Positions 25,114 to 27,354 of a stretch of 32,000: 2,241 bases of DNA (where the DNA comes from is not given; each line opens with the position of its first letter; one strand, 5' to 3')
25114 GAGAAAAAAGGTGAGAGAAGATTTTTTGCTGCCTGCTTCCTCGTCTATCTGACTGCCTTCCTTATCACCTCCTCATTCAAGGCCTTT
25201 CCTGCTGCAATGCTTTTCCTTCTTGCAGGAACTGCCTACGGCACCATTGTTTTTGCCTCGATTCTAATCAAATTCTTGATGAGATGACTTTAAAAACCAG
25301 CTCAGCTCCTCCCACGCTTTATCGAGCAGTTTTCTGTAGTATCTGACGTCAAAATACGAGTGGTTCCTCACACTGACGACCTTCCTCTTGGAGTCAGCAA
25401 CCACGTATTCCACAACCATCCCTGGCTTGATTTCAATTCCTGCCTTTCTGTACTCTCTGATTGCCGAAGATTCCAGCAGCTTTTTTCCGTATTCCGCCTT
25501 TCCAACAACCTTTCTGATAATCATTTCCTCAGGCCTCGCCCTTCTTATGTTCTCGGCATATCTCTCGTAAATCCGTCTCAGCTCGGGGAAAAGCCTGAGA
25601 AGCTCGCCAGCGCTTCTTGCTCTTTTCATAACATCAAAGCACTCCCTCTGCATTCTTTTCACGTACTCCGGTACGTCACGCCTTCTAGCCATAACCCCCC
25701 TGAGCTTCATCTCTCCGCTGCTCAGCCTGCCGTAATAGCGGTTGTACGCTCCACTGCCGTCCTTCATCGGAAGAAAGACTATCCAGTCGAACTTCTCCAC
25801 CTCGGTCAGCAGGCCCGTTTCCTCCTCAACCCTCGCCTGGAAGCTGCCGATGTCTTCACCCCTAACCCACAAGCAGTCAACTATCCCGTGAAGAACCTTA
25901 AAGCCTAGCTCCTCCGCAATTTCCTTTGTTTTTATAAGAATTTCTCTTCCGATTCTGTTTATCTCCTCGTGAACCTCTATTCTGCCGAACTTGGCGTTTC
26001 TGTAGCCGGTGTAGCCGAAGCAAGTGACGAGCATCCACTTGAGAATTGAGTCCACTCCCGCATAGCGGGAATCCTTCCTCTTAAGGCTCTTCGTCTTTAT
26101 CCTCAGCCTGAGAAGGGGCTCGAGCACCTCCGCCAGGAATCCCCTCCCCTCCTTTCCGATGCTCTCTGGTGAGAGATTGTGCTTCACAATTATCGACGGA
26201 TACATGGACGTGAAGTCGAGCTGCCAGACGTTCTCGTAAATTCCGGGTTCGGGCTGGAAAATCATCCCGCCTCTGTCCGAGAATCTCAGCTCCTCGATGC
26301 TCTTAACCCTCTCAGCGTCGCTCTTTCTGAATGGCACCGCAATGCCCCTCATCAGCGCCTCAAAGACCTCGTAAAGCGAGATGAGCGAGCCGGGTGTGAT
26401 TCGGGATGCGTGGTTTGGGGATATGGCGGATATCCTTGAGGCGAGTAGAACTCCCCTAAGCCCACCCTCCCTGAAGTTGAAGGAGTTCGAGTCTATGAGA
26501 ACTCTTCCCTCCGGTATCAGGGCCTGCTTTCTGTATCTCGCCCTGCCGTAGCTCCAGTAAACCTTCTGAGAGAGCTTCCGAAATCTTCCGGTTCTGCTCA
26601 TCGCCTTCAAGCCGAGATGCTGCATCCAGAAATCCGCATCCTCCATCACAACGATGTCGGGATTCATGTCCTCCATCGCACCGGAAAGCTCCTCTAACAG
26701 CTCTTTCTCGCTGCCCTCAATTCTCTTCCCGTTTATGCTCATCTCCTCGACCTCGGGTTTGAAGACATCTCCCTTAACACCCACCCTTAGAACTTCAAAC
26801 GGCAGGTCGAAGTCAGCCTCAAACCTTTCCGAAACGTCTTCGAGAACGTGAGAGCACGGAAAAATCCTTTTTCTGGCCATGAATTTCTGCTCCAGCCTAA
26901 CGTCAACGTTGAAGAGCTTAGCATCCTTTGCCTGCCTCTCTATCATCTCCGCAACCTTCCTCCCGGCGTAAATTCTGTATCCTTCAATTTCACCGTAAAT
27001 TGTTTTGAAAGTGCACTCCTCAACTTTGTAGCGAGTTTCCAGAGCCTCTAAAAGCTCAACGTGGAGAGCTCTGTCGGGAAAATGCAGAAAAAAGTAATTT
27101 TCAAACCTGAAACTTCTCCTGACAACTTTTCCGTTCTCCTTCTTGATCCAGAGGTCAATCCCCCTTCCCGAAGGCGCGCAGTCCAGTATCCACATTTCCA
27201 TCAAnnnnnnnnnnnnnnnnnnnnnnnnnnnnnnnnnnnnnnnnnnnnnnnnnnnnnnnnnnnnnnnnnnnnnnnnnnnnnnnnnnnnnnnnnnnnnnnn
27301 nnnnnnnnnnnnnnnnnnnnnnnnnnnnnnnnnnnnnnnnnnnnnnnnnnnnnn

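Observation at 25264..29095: Candidate undescribed module: Orc1/Cdc6 paralog head-to-head with a RecA-like / small protein / inactivated-PolB operon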

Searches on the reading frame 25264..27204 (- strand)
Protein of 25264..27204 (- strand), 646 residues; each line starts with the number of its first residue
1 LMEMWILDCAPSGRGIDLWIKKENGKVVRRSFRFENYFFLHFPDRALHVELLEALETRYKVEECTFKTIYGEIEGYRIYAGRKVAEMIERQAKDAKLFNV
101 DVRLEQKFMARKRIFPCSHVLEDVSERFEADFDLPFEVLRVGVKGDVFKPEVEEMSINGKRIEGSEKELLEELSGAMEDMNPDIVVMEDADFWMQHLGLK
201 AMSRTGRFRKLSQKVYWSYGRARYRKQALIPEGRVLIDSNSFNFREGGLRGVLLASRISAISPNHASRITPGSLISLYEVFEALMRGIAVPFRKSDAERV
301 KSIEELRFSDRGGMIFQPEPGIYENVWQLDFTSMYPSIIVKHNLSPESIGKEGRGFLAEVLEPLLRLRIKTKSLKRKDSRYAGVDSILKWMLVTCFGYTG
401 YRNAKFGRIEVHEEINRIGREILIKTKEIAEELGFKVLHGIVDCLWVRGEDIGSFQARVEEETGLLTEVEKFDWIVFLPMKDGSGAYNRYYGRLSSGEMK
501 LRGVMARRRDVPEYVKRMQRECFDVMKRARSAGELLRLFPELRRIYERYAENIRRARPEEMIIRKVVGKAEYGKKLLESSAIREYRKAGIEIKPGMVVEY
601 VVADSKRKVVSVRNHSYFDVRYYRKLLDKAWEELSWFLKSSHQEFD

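Call 3: search_protein_families(library=pfam, proteins=[window:25264-27204:-], max_evalue=0.1)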
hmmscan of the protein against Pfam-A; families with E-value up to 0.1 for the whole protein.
window:25264-27204:- (646 aa): 1 family
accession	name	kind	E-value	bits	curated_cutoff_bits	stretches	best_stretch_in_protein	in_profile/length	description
PF00136.26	DNA_pol_B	-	2.9e-18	66.4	23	2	310-350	43-84/453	DNA polymerase family B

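Call 4: search_protein_families(library=ncbifam, proteins=[window:25264-27204:-], max_evalue=0.1)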
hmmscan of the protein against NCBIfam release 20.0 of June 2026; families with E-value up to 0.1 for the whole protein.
window:25264-27204:- (646 aa): 9 families
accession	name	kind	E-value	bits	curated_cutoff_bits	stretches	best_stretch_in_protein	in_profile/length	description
NF004416.0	PRK05761.1-2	equivalog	0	1029.4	516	1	4-645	1-656/665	type B DNA-directed DNA polymerase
NF004418.0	PRK05761.1-4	subfamily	5e-80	269.6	692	1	137-632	137-687/717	type B DNA-directed DNA polymerase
NF004417.0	PRK05761.1-3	equivalog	4e-28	97.9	780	1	250-613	421-817/858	DNA-directed DNA polymerase I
NF004419.0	PRK05761.1-5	equivalog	9.6e-28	96.6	1285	2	368-628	637-903/932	DNA-directed DNA polymerase I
NF004415.0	PRK05761.1-1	equivalog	2.6e-18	65.3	1289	2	378-633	592-852/883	DNA-directed DNA polymerase I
NF004421.0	PRK05762.1-2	equivalog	1.4e-15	56.7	570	1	309-448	410-563/795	DNA polymerase II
TIGR00592.1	pol2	superfamily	8.3e-11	40.7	239.95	1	311-445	801-956/1176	DNA polymerase (pol2)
NF004422.0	PRK05762.1-4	equivalog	5.2e-08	31.7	1103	1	310-447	403-555/789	DNA polymerase II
NF004420.0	PRK05762.1-1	equivalog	9.8e-06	24.5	1435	1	311-447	400-551/783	DNA polymerase II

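Call 14: find_homologous_proteins(query=window:25264-27204:-, max_evalue=1e-10)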
Query window:25264-27204:- (646 aa): 1426 proteins with E <= 1e-10 among 8000 candidates; the best 120 are listed.
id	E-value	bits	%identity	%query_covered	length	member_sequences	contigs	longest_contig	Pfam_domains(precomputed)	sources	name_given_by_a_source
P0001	0.0e+0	1444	100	100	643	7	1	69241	PF00136.27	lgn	-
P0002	0.0e+0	1295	89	98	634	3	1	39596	PF00136.27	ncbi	-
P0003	0.0e+0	1220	83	99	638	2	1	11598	PF00136.27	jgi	-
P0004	0.0e+0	1207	81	98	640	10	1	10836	PF00136.27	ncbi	-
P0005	0.0e+0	1201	79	98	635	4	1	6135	PF00136.27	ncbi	-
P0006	0.0e+0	1040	69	99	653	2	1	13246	PF00136.27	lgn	-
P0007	1.0e-284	964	65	98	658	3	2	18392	PF00136.27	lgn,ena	-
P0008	7.5e-283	958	65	98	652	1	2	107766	PF00136.27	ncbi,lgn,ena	-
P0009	4.2e-282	955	65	98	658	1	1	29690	PF00136.27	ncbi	-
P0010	5.7e-282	955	65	98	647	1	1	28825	PF00136.27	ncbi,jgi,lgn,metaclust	metaclust:\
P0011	3.2e-279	946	64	99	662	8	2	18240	PF00136.27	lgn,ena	-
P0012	2.8e-273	926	70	89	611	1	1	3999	PF00136.27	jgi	-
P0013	1.3e-270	917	63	99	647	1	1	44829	PF00136.27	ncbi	-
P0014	4.5e-265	899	61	98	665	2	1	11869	PF00136.27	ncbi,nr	ncbi:MAG: polymerase, archaea type [Archaeoglobaceae archaeon]|nr:polymerase, archaea type [Archaeog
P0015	6.5e-262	889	61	98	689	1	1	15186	PF00136.27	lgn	-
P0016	1.1e-261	888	60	97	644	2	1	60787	PF00136.27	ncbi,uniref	ncbi:type B DNA-directed DNA polymerase [Archaeoglobus neptunius]|uniref:type B DNA-directed DNA pol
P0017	8.5e-260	882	66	91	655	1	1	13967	PF00136.27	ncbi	-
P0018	8.7e-260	882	61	99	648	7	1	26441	PF00136.27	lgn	-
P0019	5.0e-257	873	60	98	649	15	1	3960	PF00136.27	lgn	-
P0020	4.0e-256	870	58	99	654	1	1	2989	PF00136.27,PF03104.26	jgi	-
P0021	1.8e-249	848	58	98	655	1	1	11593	PF00136.27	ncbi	ncbi:MAG: type B DNA-directed DNA polymerase [Archaeoglobaceae archaeon]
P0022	9.7e-224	763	54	98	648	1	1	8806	PF00136.27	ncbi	-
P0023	8.2e-222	756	54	99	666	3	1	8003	PF00136.27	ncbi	ncbi:MAG: type B DNA-directed DNA polymerase [Thermoplasmata archaeon]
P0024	9.8e-222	756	52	99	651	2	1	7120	PF00136.27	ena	-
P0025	2.7e-221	755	56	94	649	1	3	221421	PF00136.27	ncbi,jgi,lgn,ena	-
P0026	4.6e-221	754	54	98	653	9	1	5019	PF00136.27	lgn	-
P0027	1.2e-219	749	53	98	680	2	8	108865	PF00136.27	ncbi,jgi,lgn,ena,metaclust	jgi:DNA polymerase I|metaclust:\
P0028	1.7e-219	749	52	99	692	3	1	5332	PF00136.27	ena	-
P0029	9.8e-219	746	53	98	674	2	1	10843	PF00136.27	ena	-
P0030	3.3e-218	744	53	98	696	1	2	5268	PF00136.27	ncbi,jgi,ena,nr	ncbi:DNA polymerase I [Archaeoglobales archaeon]|nr:MAG: DNA polymerase I [Archaeoglobales archaeon]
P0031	7.0e-218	743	53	99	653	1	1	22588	PF00136.27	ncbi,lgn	-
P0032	8.0e-218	743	52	98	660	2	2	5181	PF00136.27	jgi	-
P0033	1.2e-217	742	56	94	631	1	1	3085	PF00136.27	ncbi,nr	ncbi:MAG: type B DNA-directed DNA polymerase, partial [Methanothrix sp.]|nr:type B DNA-directed DNA 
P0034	3.3e-217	741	53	99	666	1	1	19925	PF00136.27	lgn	-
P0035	6.5e-217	740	53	99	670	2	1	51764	PF00136.27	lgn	-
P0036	8.1e-217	740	53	99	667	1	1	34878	PF00136.27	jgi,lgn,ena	-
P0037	9.8e-216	736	51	98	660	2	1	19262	PF00136.27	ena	-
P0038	1.4e-215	736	51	99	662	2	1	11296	PF00136.27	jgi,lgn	-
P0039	4.8e-215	734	53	99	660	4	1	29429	PF00136.27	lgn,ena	-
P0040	8.4e-215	733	53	99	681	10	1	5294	PF00136.27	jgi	-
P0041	1.3e-214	732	52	99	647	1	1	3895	PF00136.27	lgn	-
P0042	3.4e-214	731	54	97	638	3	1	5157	PF00136.27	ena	-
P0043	4.8e-214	731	52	98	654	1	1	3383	PF00136.27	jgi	jgi:DNA polymerase I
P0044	6.3e-214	730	52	100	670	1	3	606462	PF00136.27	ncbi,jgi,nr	ncbi:MAG: type B DNA-directed DNA polymerase [Methanomassiliicoccales archaeon]|jgi:DNA polymerase I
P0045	1.2e-213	729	52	99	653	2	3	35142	PF00136.27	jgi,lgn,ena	-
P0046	1.4e-213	729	53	98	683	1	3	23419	PF00136.27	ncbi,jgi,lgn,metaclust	jgi:DNA polymerase I|metaclust:\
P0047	7.3e-213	727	53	98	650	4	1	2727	PF00136.27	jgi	jgi:DNA polymerase I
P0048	7.4e-213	727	54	96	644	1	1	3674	PF00136.27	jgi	-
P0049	8.8e-213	726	52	98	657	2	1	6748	PF00136.27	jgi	-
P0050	1.3e-212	726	53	99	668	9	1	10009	PF00136.27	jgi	-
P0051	1.8e-212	725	52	98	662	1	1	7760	PF00136.27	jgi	jgi:DNA polymerase I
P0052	2.2e-212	725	52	99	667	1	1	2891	PF00136.27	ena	-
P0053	2.4e-212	725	53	98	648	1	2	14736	PF00136.27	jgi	jgi:DNA polymerase, archaea type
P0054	6.8e-212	724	53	98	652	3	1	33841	PF00136.27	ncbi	-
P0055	7.2e-212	723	53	98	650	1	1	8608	PF00136.27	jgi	jgi:DNA polymerase, archaea type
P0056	1.5e-211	722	52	95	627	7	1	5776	PF00136.27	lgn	-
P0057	1.5e-211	722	52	97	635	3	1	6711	PF00136.27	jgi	-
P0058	3.4e-211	721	51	98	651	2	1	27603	PF00136.27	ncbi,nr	ncbi:MAG: type B DNA-directed DNA polymerase [Methanotrichaceae archaeon]|nr:type B DNA-directed DNA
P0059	4.3e-211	721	52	99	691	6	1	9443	PF00136.27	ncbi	-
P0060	5.1e-211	721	52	98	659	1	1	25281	PF00136.27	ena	-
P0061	5.7e-211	720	53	98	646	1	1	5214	PF00136.27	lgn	-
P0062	6.5e-211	720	51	99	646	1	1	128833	PF00136.27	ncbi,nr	ncbi:MAG: type B DNA-directed DNA polymerase [Methanotrichaceae archaeon]|nr:type B DNA-directed DNA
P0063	1.2e-210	719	51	99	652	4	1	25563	PF00136.27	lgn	-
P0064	1.7e-210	719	52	99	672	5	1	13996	PF00136.27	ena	-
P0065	1.9e-210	719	51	99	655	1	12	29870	PF00136.27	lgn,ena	-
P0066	2.1e-210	719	51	98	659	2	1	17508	PF00136.27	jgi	jgi:DNA polymerase I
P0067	2.4e-210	718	52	99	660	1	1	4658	PF00136.27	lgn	-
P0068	2.5e-210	718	51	98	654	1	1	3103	PF00136.27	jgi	jgi:DNA polymerase I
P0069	3.0e-210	718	53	98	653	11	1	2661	PF00136.27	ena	-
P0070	3.2e-210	718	52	98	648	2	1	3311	PF00136.27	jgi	jgi:DNA polymerase I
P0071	3.9e-210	718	51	98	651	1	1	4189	PF00136.27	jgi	jgi:DNA polymerase, archaea type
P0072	4.3e-210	718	51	99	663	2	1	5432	PF00136.27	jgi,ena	-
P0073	4.6e-210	717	52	99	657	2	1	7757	PF00136.27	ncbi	-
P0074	9.2e-210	716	51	98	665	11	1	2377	PF00136.27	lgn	-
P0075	1.2e-209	716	52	98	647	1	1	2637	PF00136.27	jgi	-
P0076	2.3e-209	715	51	99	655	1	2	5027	PF00136.27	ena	-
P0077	2.3e-209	715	51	98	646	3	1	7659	PF00136.27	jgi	jgi:DNA polymerase I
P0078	2.4e-209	715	51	98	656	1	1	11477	PF00136.27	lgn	-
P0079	2.5e-209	715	51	99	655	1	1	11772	PF00136.27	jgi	jgi:DNA polymerase, archaea type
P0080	2.9e-209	715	52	98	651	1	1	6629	PF00136.27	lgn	-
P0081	3.4e-209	715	51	98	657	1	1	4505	PF00136.27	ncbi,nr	ncbi:MAG: type B DNA-directed DNA polymerase [Methanomicrobiales archaeon]|nr:type B DNA-directed DN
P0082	4.4e-209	714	52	98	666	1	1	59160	PF00136.27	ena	-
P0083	4.6e-209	714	52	98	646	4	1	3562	PF00136.27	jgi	-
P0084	5.1e-209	714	51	99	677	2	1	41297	PF00136.27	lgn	-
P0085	5.2e-209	714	52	98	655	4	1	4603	PF00136.27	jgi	-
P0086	5.3e-209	714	51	98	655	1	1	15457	PF00136.27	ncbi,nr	ncbi:MAG: type B DNA-directed DNA polymerase [Methanotrichaceae archaeon]|nr:type B DNA-directed DNA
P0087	5.7e-209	714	52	99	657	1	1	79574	PF00136.27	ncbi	-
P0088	5.8e-209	714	51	99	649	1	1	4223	PF00136.27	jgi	jgi:DNA polymerase, archaea type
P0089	7.8e-209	713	52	98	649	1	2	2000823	PF00136.27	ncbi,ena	-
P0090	9.2e-209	713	51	99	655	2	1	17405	PF00136.27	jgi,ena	-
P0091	9.8e-209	713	52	99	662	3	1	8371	PF00136.27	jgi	jgi:DNA polymerase I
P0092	9.9e-209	713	50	98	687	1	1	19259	PF00136.27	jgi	jgi:DNA polymerase I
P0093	1.0e-208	713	52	99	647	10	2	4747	PF00136.27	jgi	-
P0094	1.1e-208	713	51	99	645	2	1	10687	PF00136.27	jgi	jgi:DNA polymerase I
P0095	1.1e-208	713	51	99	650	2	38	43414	PF00136.27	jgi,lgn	jgi:DNA polymerase I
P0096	1.4e-208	713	52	99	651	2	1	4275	PF00136.27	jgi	jgi:DNA polymerase, archaea type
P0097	1.5e-208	713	50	99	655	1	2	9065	PF00136.27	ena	-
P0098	1.6e-208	712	52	98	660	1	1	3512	PF00136.27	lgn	-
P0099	1.6e-208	712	52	99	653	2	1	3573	PF00136.27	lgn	-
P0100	1.8e-208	712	51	98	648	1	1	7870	PF00136.27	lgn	-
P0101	2.3e-208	712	50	99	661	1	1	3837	PF00136.27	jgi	jgi:DNA polymerase I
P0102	2.4e-208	712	51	98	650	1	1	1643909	PF00136.27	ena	-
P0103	3.3e-208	711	51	99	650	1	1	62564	PF00136.27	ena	-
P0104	3.9e-208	711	52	98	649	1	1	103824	PF00136.27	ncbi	-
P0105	4.5e-208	711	51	97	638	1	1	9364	PF00136.27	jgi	jgi:DNA polymerase, archaea type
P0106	4.5e-208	711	54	96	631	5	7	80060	PF00136.27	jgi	jgi:DNA polymerase I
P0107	4.5e-208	711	51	99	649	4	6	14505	PF00136.27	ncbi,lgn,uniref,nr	ncbi:MAG: type B DNA-directed DNA polymerase [Methanomicrobiaceae archaeon]|uniref:DNA-directed DNA 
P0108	4.7e-208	711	51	99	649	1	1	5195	PF00136.27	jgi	jgi:DNA polymerase, archaea type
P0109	4.8e-208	711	50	99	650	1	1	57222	PF00136.27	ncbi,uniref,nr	ncbi:type B DNA-directed DNA polymerase [Candidatus Methanocrinis natronophilus]|uniref:DNA-directed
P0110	5.0e-208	711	51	96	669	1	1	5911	PF00136.27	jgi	jgi:DNA polymerase, archaea type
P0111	5.4e-208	711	54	93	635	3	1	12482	PF00136.27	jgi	-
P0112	6.1e-208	710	51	99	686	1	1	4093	PF00136.27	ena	-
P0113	6.7e-208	710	51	99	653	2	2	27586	PF00136.27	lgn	-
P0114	7.7e-208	710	52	98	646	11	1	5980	PF00136.27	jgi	-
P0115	8.0e-208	710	51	98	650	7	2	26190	PF00136.27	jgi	-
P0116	9.6e-208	710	51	99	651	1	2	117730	PF00136.27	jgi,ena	jgi:DNA polymerase I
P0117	1.0e-207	710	51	98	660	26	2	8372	PF00136.27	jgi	jgi:DNA polymerase I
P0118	1.0e-207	710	51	98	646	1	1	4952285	PF00136.27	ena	-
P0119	1.1e-207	710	52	98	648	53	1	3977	PF00136.27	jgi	-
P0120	1.1e-207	710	52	99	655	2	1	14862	PF00136.27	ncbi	-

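Call 17: find_related_loci(query=A1, collection=genome_contigs, flank=10000)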
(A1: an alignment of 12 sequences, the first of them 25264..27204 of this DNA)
Query A1 (646 aa) in genome_contigs; peptide patterns used: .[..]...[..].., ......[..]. (x = any residue, [..] = any of these).
600 stretches matched a pattern (row limit reached: there are more); 573 encode a relative of the query (tblastn E <= 1e-3); the best 80 are kept; 80 distinct loci.
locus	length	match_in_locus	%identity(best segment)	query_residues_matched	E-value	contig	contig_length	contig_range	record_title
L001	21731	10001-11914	84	1-638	0e+0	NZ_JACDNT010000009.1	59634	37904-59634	MAG: Archaeoglobus sp. isolate GB_MAG2_100 c_000000000403, whole genome shotgun sequence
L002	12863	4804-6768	68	1-643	0e+0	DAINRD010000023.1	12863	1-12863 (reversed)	MAG TPA_asm: Archaeoglobus sp. isolate CTOTU24189 NODE_101_length_12863_cov_6.138429, whole genome shotgun sequence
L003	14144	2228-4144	65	3-634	0e+0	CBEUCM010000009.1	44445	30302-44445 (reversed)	MAG TPA_asm: uncultured Archaeoglobaceae archaeon isolate SRR24791474_metabat2_3 genome assembly, contig: ERZ25515408.20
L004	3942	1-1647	64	103-638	0e+0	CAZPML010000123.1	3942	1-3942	MAG TPA_asm: uncultured archaeon isolate binchicken_co6_203 genome assembly, contig: NODE_31952_length_3942_cov_5.297144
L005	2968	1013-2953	53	4-610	0e+0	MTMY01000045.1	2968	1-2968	MAG: Archaeoglobus sp. JdFR-37 JGI24020J35080_1008348, whole genome shotgun sequence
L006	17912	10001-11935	53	5-640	0e+0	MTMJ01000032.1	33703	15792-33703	MAG: Archaeoglobus sp. JdFR-22 JGI24020J35080_1000441, whole genome shotgun sequence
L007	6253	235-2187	52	3-641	0e+0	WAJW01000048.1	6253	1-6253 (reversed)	MAG: Archaeoglobaceae archaeon isolate S009_4_esom k151_130258, whole genome shotgun sequence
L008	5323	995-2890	52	4-628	0e+0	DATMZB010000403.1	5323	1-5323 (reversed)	MAG TPA_asm: Methanotrichaceae archaeon isolate SMAG_U13163 k141_37655, whole genome shotgun sequence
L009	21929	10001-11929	53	4-636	0e+0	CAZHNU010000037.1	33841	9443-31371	MAG TPA_asm: uncultured Methanotrichaceae archaeon isolate SRP278314_co2_183 genome assembly, contig: NODE_1795_length_3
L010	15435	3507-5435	50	4-636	0e+0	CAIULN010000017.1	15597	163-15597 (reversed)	MAG: uncultured Methanomicrobiales archaeon isolate AlinenSediments_bin-3414 genome assembly, contig: bin-3414:017/103,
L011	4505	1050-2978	51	4-636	0e+0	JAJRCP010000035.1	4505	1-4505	MAG: Methanomicrobiales archaeon isolate OWC_0067 OWC_0067_k121_4597439, whole genome shotgun sequence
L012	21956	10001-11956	51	5-646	0e+0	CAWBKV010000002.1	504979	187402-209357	MAG: Methanotrichaceae archaeon isolate MFD04492.bin.1.23 genome assembly, contig: contig_5792, whole genome shotgun seq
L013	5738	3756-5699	52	4-641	0e+0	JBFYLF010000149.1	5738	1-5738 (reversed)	MAG: Methanothrix sp. isolate PPR_0028 PPR_0522_P7D_M_D_idba_bin.12.fa_scaffold_5668, whole genome shotgun sequence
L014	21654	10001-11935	51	4-638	0e+0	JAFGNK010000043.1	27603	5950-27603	MAG: Methanotrichaceae archaeon isolate Zod_Metabat.543 k87_1816861, whole genome shotgun sequence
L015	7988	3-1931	52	4-636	0e+0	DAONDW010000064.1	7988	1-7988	MAG TPA_asm: Methanothrix sp. isolate AMR_MDS_3885 NODE_10482_length_7988_cov_13.347031, whole genome shotgun sequence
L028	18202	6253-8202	51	4-643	0e+0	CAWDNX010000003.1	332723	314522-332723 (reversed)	MAG: Methanotrichaceae archaeon isolate MFD04716.bin.2.158 genome assembly, contig: contig_16845, whole genome shotgun s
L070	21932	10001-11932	48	4-636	0e+0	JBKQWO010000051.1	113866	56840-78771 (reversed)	MAG: Methanoregula sp. isolate SEr3G3H3I__bin_84 SEr3G3H3I_000000438058, whole genome shotgun sequence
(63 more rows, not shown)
